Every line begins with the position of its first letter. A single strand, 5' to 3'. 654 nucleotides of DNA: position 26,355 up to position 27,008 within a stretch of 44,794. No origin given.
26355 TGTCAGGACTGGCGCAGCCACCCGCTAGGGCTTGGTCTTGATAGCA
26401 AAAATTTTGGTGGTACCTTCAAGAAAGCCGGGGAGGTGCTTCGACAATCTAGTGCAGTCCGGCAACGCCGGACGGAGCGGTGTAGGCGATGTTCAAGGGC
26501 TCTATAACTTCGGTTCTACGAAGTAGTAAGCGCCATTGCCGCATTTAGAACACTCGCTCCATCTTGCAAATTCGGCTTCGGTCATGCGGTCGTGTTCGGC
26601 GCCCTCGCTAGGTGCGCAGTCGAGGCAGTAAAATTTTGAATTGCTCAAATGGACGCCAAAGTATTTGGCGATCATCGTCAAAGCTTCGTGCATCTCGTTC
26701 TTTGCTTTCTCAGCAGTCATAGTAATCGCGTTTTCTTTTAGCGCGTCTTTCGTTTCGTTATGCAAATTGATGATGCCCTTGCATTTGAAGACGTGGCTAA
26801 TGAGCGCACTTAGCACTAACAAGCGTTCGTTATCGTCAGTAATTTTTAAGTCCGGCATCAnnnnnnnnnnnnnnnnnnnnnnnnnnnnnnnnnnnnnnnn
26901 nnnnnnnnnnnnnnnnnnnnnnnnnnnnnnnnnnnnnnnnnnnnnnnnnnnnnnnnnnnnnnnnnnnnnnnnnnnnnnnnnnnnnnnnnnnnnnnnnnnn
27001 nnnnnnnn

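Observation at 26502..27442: A duplicated small C4 Zn-ribbon protein coupled once to NADAR and once to a SUKH immunity gene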

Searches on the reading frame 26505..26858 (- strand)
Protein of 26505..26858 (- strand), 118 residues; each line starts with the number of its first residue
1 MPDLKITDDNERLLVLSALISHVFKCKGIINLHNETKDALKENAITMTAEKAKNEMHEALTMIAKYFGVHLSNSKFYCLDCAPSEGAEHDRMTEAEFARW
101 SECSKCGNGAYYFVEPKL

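Call 5: search_protein_families(library=pfam, proteins=[window:26505-26858:-], max_evalue=0.01)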
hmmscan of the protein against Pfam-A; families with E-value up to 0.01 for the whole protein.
window:26505-26858:- (118 aa): 0 families

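Call 6: search_protein_families(library=ncbifam, proteins=[window:26505-26858:-], max_evalue=0.01)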
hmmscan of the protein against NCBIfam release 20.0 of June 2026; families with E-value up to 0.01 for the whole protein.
window:26505-26858:- (118 aa): 0 families

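Call 8: find_homologous_proteins(query=window:26505-26858:-, max_evalue=0.001)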
Query window:26505-26858:- (118 aa): 74 proteins with E <= 0.001 among 74 candidates.
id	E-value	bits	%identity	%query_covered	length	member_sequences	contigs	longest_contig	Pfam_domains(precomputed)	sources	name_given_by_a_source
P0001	1.5e-74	266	100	100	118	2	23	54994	-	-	-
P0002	2.2e-66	239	91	100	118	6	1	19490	-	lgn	-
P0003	2.3e-66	239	90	100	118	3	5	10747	-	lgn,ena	-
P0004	4.4e-63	229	85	100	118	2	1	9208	-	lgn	-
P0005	2.5e-62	226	84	100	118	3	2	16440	-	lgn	-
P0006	2.7e-61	223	82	100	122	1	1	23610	-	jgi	jgi:hypothetical protein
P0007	1.0e-60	221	82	98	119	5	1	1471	-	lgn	-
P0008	6.6e-59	215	80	100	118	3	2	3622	-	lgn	-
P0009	2.6e-58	213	79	100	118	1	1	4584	-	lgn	-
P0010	2.8e-57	210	75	100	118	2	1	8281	-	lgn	-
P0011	6.3e-57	209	78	100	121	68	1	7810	-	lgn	-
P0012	1.7e-56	207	75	100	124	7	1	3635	-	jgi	jgi:hypothetical protein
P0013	6.3e-56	206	75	100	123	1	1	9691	-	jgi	jgi:hypothetical protein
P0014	3.4e-55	203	77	100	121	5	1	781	-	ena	-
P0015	7.2e-55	202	79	100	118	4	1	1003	-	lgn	-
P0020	7.7e-54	199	76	100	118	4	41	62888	-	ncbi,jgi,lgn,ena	jgi:hypothetical protein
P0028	1.2e-52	195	72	100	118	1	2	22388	-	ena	-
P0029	1.7e-52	195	75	100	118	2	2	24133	-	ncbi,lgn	-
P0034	7.0e-52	193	71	100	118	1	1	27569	-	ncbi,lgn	-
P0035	7.9e-52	192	75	100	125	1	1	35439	-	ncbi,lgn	-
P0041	6.2e-51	190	72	100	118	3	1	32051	-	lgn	-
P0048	3.7e-50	187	71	100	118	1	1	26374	-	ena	-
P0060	1.5e-48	182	68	98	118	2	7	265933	-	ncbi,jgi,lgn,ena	jgi:hypothetical protein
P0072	7.0e-44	167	67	100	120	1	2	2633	-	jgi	jgi:ribosomal protein S26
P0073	3.1e-42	161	66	100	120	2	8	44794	-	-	-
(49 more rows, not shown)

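Call 13: find_encoding_contigs(protein=P0060, flank=8000, max_places=4)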
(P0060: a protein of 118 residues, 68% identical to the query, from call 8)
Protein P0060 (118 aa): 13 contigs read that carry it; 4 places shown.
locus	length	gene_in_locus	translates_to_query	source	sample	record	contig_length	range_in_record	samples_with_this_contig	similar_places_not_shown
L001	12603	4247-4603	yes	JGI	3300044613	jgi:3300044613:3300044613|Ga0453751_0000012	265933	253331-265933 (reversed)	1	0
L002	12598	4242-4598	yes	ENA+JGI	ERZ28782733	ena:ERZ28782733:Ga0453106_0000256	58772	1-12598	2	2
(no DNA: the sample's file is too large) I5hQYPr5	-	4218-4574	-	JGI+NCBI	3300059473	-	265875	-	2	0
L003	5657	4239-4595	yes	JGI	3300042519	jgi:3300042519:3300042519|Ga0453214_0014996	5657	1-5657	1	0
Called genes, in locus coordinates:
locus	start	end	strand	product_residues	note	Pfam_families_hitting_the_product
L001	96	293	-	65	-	-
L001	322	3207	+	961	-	-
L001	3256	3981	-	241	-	PF13103:TonB_2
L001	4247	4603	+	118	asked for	-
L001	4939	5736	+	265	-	PF15607:Ntox44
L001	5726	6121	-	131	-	-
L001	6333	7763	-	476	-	PF13439:Glyco_transf_4 (faint), PF13579:Glyco_trans_4_4 (weak), PF00534:Glycos_transf_1, PF13692:Glyco_trans_1_4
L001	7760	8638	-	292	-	PF16261:DUF4915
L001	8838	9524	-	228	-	-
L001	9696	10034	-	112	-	PF13744:HTH_37 (weak), PF12844:HTH_19, PF13560:HTH_31 (weak), PF01381:HTH_3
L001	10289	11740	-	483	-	PF07992:Pyr_redox_2, PF13454:NAD_binding_9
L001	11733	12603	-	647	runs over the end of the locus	PF00009:GTP_EFTU, PF01926:MMR_HSR1 (faint), PF22594:GTP-eEF1A_C, PF01583:APS_kinase, PF13671:AAA_33 (weak)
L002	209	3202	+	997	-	-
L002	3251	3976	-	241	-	PF13103:TonB_2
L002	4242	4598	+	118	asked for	-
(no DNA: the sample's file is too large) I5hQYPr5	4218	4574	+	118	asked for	-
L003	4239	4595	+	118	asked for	-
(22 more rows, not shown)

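Call 14: find_encoding_contigs(protein=P0020, flank=6000, max_places=6)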
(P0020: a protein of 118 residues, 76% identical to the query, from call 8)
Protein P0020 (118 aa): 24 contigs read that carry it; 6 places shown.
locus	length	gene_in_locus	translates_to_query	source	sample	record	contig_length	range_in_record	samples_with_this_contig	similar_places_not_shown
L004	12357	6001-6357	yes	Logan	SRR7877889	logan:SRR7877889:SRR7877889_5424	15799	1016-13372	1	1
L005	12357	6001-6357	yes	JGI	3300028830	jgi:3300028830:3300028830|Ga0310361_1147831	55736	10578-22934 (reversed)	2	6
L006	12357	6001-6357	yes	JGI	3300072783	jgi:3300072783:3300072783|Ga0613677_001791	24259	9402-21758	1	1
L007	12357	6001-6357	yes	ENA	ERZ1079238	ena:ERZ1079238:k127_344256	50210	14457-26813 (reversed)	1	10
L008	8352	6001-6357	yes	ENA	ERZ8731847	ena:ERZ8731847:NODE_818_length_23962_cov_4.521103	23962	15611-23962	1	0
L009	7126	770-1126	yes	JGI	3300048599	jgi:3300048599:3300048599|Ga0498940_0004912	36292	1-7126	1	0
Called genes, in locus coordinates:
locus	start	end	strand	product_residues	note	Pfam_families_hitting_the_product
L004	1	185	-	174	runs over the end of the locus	-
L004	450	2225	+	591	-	PF22548:AEP-TOTE (weak)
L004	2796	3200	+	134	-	PF00436:SSB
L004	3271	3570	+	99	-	-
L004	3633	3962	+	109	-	-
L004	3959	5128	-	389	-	-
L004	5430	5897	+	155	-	PF04002:RadC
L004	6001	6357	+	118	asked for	-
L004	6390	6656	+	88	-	-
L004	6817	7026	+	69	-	-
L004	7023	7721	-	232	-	-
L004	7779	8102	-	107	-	-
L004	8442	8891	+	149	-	-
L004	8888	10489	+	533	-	PF03432:Relaxase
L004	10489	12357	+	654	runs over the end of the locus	PF02534:T4SS-DNA_transf, PF10412:TrwB_AAD_bind, PF12696:TraG-D_C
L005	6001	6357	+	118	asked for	-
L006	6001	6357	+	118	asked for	-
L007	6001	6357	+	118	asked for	-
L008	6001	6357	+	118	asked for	-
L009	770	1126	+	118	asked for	-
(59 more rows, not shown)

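Call 15: find_encoding_contigs(protein=P0035, flank=6000, max_places=3)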
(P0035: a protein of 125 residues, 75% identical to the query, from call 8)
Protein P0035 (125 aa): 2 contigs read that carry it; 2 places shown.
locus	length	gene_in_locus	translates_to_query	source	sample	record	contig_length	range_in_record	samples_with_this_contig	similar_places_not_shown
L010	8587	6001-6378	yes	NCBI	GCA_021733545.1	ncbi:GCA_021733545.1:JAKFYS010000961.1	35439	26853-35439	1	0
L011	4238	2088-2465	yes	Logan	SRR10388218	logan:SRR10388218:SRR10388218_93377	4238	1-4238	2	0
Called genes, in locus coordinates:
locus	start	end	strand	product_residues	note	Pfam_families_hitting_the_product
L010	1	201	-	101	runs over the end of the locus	-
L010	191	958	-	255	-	PF12728:HTH_17 (weak)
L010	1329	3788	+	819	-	-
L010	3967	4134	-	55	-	-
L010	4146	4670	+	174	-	-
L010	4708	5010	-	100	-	-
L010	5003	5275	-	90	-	-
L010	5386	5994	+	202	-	PF12441:CopG_antitoxin (weak)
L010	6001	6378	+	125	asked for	-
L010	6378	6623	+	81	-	-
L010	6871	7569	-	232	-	-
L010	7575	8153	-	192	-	PF00239:Resolvase, PF02796:HTH_7 (weak)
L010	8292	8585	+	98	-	?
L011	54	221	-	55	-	-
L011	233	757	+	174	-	-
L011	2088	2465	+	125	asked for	-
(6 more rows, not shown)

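Call 16: predict_structure(alignment_id=A2)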
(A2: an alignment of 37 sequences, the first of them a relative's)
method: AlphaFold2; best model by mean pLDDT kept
length: 118 residues; sequences in the alignment: 37
mean_pLDDT: 87.4   pTM: 0.77
mean pLDDT of the five models: 87.4, 85.6, 85.6, 84.9, 77.4
residues with pLDDT >= 90: 61; 70-90: 47; 50-70: 10; < 50: 0
segments of 3 or more residues with pLDDT < 50: none
pLDDT, mean of each block of 10 residues (from residue 1): 74 94 94 80 73 93 88 91 93 88 90 89
secondary structure, 60 per line:
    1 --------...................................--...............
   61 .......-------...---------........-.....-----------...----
elements in order: H9-43 H46-67 E75-77 H87-91 E92-94 H96-100 E112-114
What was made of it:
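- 26502..26858 (-): ZR copy A, 118 aa: helical hairpin plus C4 zinc ribbon. AF2 model has pLDDT 87 (call 16).
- On C4 zinc-ribbon fold (generic): The AF2 model places strands at 75-77, 92-94 and 112-114, with pLDDT about 90 (call 16).
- On YarT (YbiA-associated ART toxin): The AF2 model is helical hairpin plus zinc ribbon (call 16).
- ZR is predicted as two long helices plus a zinc ribbon (call 16). Gross architecture only: a helical hairpin followed by a C4 zinc site, encoded in a transfer region (call 16).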

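Call 19: find_encoding_contigs(protein=P0001, flank=10000, max_places=8)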
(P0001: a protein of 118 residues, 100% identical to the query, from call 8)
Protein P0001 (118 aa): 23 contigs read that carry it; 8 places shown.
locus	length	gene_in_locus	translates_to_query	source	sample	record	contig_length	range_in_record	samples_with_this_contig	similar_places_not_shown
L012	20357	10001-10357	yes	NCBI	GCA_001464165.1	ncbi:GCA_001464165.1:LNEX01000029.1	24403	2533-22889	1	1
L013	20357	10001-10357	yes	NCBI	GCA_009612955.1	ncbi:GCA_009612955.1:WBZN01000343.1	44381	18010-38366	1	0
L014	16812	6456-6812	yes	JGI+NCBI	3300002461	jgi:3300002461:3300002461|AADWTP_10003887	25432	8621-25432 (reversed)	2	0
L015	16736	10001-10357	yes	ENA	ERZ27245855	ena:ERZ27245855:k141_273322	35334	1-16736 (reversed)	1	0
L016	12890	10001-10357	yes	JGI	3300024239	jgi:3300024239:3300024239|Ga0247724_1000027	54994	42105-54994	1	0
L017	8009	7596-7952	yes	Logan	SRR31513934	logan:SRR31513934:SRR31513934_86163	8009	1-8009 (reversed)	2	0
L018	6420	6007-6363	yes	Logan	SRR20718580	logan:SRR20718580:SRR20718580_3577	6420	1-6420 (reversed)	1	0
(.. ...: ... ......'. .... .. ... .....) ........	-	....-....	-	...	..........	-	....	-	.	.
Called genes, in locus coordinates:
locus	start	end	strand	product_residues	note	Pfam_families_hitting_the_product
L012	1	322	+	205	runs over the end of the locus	PF00239:Resolvase, PF02796:HTH_7 (weak), PF13936:HTH_38 (weak)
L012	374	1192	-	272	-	-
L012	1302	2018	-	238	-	-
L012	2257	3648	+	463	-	-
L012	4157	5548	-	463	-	-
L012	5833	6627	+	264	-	PF17338:GP88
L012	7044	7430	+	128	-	PF00436:SSB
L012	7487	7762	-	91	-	-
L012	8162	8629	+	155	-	PF04002:RadC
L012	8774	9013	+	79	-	PF22513:FitA-like_RHH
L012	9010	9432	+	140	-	PF01850:PIN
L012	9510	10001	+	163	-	PF08719:NADAR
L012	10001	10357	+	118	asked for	-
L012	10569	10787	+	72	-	-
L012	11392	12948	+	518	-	-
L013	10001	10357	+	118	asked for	-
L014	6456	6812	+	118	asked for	-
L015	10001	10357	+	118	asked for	-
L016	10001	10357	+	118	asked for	-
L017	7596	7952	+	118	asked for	-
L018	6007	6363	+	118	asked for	-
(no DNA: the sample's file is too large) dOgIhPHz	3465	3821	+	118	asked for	-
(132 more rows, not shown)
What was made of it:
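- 26502..26858 (-): 100% identical protein on at least 23 public contigs (calls 8, 19).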

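Call 20: find_related_loci(query=A2, collection=genome_contigs, flank=8000)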
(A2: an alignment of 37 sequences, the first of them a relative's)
Query A2 (118 aa) in genome_contigs; peptide patterns used: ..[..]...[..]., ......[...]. (x = any residue, [..] = any of these).
81 stretches matched a pattern; 11 encode a relative of the query (tblastn E <= 1e-3); 11 distinct loci.
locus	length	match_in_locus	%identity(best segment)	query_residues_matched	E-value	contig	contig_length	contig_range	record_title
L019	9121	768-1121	89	1-118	1e-70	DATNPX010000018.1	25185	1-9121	MAG TPA_asm: Oculatellaceae cyanobacterium isolate SMAG_U16492 k141_374120, whole genome shotgun sequence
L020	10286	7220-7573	78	1-118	1e-62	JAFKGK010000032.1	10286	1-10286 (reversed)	MAG: Candidatus Melainabacteria bacterium isolate SCN18_26_2_15_R4_P_51_74 SCN18_26_2_15_R4_P_scaffold_1282, whole genom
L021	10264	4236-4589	78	1-118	1e-62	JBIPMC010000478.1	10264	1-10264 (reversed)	MAG: Terrimicrobiaceae bacterium isolate ME2015-11-03_3300035190_group6_bin104 Rohwer_bin2597_scaffold_2748_c1, whole ge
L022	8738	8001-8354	75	1-118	1e-61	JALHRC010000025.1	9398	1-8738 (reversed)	MAG: Candidatus Paceibacterota bacterium isolate maxbin.077 c_000000026072, whole genome shotgun sequence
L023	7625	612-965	76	1-118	2e-60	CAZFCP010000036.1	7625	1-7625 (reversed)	MAG TPA_asm: uncultured Candidatus Marinamargulisbacteria bacterium isolate SRP219642_co4_549 genome assembly, contig: N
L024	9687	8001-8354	71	1-118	8e-58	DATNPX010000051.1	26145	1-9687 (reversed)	MAG TPA_asm: Oculatellaceae cyanobacterium isolate SMAG_U16492 k141_305627, whole genome shotgun sequence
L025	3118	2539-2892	71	1-118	6e-57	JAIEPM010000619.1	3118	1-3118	MAG: Candidatus Obscuribacterales bacterium isolate co.spades.DASTOOL.2.5kb_016 c_000000361559, whole genome shotgun seq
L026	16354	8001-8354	71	1-118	3e-56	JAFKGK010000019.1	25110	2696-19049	MAG: Candidatus Melainabacteria bacterium isolate SCN18_26_2_15_R4_P_51_74 SCN18_26_2_15_R4_P_scaffold_687, whole genome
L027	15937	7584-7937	69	1-118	2e-53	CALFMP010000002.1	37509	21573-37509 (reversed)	MAG TPA_asm: uncultured Candidatus Melainabacteria bacterium isolate SRR6227243_bin.142_CONCOCT_v1.1_MAG genome assembly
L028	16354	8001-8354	69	1-118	2e-53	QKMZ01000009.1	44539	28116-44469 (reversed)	MAG: Candidatus Melainabacteria bacterium isolate BJP_IG3402_49_16 bjp_ig3402_sc_384, whole genome shotgun sequence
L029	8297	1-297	66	20-118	1e-42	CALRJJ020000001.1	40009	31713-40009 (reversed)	MAG: Flavobacterium psychrophilum isolate JJ-JE56-12-1-mx-bin557 genome assembly, contig: JJ-RDS211-73-C68, whole genome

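Call 21: fold_search(model_id=the predicted structure, library=pdb)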
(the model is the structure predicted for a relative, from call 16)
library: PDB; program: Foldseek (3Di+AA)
matches with E <= 10: 213; with E <= 0.001: 0
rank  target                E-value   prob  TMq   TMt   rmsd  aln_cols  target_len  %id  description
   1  5l89_Y                5.9e-01  0.87  0.42  0.58   5.1        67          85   10  Crystal structure of Rhodospirillum rubrum Rru_A0973 mutant E32A (released 2016-08-31)
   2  5l8b_E                6.7e-01  0.85  0.42  0.54   5.1        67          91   12  Crystal structure of Rhodospirillum rubrum Rru_A0973 mutant E62A (released 2016-08-31)
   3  5l89_c                8.2e-01  0.84  0.43  0.59   5.1        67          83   10  Crystal structure of Rhodospirillum rubrum Rru_A0973 mutant E32A (released 2016-08-31)
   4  5l8f_A                8.2e-01  0.84  0.43  0.56   5.0        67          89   13  Crystal structure of Rhodospirillum rubrum Rru_A0973 mutant E32A, E62A, H65A. (released 2017-06-21)
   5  5l8b_V                8.2e-01  0.82  0.42  0.58   5.1        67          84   12  Crystal structure of Rhodospirillum rubrum Rru_A0973 mutant E62A (released 2016-08-31)
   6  6sv1_P                9.3e-01  0.80  0.42  0.55   5.1        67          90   12  Crystal structure of Rhodospirillum rubrum Rru_A0973 E34A variant (released 2020-09-23)
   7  5l8b_A                1.1e+00  0.80  0.43  0.56   5.0        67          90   12  Crystal structure of Rhodospirillum rubrum Rru_A0973 mutant E62A (released 2016-08-31)
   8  5l8f_E                1.1e+00  0.69  0.41  0.53   5.1        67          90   13  Crystal structure of Rhodospirillum rubrum Rru_A0973 mutant E32A, E62A, H65A. (released 2017-06-21)
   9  9qg1_A                1.1e+00  0.10  0.31  0.24  11.4       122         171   18  Natively purified Rubrerythrin 16-mer from the anaerobic extremophile P. furiosus (released 2025-07-16)
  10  4kp4_A                1.2e+00  0.16  0.34  0.21  11.1        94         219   17  Deciphering cis-trans directionality and visualizing autophosphorylation in histidine kinases. (released 2014-02-12)
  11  5l8b_d                1.3e+00  0.69  0.42  0.55   5.2        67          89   12  Crystal structure of Rhodospirillum rubrum Rru_A0973 mutant E62A (released 2016-08-31)
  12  5l8b_O                1.3e+00  0.69  0.42  0.55   5.1        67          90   12  Crystal structure of Rhodospirillum rubrum Rru_A0973 mutant E62A (released 2016-08-31)
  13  5l8b_B                1.4e+00  0.72  0.45  0.59   4.9        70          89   11  Crystal structure of Rhodospirillum rubrum Rru_A0973 mutant E62A (released 2016-08-31)
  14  6sv1_J                1.4e+00  0.66  0.42  0.55   5.2        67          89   10  Crystal structure of Rhodospirillum rubrum Rru_A0973 E34A variant (released 2020-09-23)
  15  6suw_A                1.4e+00  0.33  0.35  0.43   5.6        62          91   14  Crystal structure of Rhodospirillum rubrum Rru_A0973 E31A variant (released 2020-09-23)
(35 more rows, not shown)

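Call 22: search_protein_representatives(alignment_id=A2)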
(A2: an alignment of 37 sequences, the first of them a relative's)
Query: 37 sequences, 118 profile positions. Proteins with E-value up to 0.001 (for the whole library): 10; up to 1e-10: 8; up to 1e-30: 2. The best 10 are listed.
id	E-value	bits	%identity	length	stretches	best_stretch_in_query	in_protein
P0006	1.9e-65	234.4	-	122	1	1-118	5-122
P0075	1.1e-33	132.0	-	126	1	2-91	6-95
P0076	5.2e-26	107.2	-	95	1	1-73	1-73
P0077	1.8e-20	89.4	-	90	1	32-117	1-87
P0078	1.8e-17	79.7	-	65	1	1-54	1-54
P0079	2.7e-17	79.1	-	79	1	1-61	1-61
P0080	1.2e-16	77.0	-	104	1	1-53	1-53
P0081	1.1e-11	61.1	-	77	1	81-118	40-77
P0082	6.2e-07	45.7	-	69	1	50-110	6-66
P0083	3.4e-06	43.3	-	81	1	1-35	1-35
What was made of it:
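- No NADAR-ZR or SUKH-ZR fusion exists (call 22).
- Tried and rejected: profile search of 1.84 billion representative proteins (call 22);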

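Call 25: find_encoding_contigs(protein=P0073, flank=8000, max_places=8)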
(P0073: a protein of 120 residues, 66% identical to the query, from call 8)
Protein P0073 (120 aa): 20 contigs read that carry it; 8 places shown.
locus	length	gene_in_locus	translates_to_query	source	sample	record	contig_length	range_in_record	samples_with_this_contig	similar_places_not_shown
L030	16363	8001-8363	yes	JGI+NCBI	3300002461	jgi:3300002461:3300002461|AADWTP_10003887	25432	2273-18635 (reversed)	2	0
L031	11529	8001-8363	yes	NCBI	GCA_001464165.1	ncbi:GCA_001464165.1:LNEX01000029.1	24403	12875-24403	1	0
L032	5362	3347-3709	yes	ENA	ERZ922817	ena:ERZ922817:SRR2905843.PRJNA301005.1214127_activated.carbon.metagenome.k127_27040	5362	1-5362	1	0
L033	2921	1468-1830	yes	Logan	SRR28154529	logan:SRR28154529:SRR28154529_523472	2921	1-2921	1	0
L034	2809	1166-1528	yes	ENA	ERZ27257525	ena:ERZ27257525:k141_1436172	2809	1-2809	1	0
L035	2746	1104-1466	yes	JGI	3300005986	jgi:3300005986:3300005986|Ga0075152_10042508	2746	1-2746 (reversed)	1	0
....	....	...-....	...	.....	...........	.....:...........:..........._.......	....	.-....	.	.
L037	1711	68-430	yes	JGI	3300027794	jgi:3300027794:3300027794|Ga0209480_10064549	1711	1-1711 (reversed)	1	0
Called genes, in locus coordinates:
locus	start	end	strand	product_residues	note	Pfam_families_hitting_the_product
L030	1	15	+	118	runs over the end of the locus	-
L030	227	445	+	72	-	-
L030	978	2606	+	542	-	-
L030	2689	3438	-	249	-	PF00194:Carb_anhydrase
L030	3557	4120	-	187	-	-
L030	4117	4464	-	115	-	-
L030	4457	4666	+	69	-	-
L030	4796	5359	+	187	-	-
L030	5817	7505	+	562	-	PF14424:Toxin-deaminase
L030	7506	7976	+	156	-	PF14567:SUKH_5, PF09346:SMI1_KNR4, PF14568:SUKH_6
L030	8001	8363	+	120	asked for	-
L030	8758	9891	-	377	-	PF14279:HNH_5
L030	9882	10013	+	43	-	-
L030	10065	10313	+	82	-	PF01978:TrmB (faint), PF02796:HTH_7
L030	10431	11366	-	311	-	PF16694:Cytochrome_P460, PF13442:Cytochrome_CBB3 (faint), PF00034:Cytochrom_C (weak)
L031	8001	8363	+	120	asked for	-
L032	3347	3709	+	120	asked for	-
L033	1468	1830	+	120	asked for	-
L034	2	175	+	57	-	?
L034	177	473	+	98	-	PF13518:HTH_28 (faint), PF02796:HTH_7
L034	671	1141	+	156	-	PF14567:SUKH_5, PF09346:SMI1_KNR4, PF14568:SUKH_6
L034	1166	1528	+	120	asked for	-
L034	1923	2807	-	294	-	?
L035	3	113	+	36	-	?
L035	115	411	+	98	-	PF13518:HTH_28 (faint), PF02796:HTH_7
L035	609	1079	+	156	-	PF14567:SUKH_5, PF09346:SMI1_KNR4, PF14568:SUKH_6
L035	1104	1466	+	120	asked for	-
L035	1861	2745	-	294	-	?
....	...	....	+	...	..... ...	-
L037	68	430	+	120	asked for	-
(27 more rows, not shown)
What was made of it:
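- Checked: Copy B most likely starts at the ATG at 18516 (120 aa, as called in public assemblies; calls 8, 25).
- SUKH-ZR stays together even where the toxin gene is replaced by a resolvase fragment (L034, L035; call 25).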
